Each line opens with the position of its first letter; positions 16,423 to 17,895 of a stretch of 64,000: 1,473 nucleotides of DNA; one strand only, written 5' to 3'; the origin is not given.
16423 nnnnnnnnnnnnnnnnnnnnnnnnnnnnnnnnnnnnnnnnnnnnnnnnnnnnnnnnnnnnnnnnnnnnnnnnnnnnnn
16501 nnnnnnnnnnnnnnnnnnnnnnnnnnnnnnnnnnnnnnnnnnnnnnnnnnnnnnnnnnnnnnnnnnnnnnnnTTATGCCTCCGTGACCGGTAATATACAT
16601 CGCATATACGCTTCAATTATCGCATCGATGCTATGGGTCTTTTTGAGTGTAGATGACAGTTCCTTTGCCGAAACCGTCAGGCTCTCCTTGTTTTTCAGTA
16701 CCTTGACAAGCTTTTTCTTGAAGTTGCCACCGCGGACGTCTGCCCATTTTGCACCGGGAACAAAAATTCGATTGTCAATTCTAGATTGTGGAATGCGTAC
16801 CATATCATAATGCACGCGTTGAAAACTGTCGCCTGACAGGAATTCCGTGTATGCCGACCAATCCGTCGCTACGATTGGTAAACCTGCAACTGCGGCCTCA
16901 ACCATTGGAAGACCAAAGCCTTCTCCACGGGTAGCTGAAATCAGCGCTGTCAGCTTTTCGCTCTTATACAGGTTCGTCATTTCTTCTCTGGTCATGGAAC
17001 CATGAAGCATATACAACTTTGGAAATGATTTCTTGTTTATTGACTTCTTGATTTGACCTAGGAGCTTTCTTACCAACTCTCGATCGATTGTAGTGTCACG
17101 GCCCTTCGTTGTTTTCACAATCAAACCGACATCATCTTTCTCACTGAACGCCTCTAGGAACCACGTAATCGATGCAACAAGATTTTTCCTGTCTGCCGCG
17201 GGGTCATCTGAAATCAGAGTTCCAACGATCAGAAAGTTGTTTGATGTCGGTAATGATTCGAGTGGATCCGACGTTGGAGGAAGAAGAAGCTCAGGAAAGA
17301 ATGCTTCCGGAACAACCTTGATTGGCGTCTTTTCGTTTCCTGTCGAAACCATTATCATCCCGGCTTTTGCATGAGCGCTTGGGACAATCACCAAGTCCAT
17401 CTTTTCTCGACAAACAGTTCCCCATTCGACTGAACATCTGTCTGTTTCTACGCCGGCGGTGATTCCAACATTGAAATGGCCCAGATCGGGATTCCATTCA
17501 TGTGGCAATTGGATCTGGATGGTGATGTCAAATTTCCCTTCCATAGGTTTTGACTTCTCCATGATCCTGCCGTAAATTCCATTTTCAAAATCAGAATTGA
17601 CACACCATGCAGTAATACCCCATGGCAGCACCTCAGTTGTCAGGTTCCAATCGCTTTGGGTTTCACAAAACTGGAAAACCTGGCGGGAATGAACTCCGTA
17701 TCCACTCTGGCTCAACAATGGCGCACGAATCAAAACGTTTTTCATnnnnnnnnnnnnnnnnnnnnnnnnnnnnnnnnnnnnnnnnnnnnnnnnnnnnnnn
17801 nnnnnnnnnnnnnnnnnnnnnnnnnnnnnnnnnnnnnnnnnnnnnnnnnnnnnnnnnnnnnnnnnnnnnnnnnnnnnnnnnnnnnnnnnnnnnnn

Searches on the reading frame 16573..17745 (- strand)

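Call 4: search_protein_families(library=phrogs, proteins=[window:16573-17745:-], max_evalue=0.01)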
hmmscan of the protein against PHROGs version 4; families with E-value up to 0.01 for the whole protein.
window:16573-17745:- (390 aa): 2 families
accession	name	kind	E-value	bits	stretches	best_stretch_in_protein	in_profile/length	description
phrog_2170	-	moron, auxiliary metabolic gene and host takeover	8.1e-22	78.8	1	105-378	112-363/374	glycosyltransferase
phrog_4356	-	moron, auxiliary metabolic gene and host takeover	6.1e-09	36.6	1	225-354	156-275/307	glycosyltransferase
